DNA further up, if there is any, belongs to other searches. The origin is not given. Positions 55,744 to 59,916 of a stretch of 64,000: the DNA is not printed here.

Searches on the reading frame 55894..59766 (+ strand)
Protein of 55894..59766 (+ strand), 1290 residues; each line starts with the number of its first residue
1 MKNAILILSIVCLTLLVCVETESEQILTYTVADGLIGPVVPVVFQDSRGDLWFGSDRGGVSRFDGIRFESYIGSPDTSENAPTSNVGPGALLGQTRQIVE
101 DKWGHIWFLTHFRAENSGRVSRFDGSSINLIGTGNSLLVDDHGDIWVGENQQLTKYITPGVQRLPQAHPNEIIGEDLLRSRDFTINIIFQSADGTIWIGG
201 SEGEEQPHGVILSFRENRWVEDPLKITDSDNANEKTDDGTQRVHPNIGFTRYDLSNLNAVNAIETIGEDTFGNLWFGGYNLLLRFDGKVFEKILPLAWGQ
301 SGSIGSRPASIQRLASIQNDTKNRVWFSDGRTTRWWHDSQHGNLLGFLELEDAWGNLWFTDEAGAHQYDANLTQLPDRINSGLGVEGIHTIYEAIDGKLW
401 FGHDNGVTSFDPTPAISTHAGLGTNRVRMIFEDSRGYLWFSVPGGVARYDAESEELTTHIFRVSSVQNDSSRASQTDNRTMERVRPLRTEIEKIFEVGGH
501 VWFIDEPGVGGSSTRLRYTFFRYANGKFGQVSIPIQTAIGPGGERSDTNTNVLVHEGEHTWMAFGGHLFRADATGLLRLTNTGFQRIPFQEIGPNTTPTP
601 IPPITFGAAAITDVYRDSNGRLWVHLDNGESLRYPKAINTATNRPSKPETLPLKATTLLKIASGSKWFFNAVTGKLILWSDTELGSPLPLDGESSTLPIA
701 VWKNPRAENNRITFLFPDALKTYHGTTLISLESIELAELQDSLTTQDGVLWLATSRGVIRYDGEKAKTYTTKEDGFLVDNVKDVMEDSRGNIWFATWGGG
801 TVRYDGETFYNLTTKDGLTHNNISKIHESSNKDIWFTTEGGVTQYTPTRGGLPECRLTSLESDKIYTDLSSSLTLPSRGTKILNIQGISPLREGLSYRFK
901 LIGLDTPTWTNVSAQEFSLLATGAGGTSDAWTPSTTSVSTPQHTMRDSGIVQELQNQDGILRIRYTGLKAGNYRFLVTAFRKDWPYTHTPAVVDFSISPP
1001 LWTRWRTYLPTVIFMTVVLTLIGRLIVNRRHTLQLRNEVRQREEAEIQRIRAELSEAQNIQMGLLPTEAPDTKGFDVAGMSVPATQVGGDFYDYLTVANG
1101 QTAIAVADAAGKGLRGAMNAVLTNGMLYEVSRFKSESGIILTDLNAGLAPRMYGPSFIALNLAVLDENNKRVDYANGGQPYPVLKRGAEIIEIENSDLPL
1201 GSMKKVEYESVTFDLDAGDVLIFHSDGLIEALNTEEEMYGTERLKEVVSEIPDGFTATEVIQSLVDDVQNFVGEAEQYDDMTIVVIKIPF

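Call 22: search_protein_families(library=ncbifam, proteins=[window:55894-59766:+], max_evalue=1e-8)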
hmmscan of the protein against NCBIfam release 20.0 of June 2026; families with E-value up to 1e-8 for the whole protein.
window:55894-59766:+ (1290 aa): 3 families
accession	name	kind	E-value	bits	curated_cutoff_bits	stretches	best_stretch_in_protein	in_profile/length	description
TIGR02865.1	spore_II_E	equivalog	1e-20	73.4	490.8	1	1077-1288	556-763/764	stage II sporulation protein E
NF045505.1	RR_RssB_Pseudo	equivalog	1.7e-16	60.3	700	1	1028-1249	131-359/394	two-component system response regulator RssB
NF038263.1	prot_phos_SiaA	equivalog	1.9e-11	43.2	700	1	1034-1288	396-657/658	biofilm regulation protein phosphatase SiaA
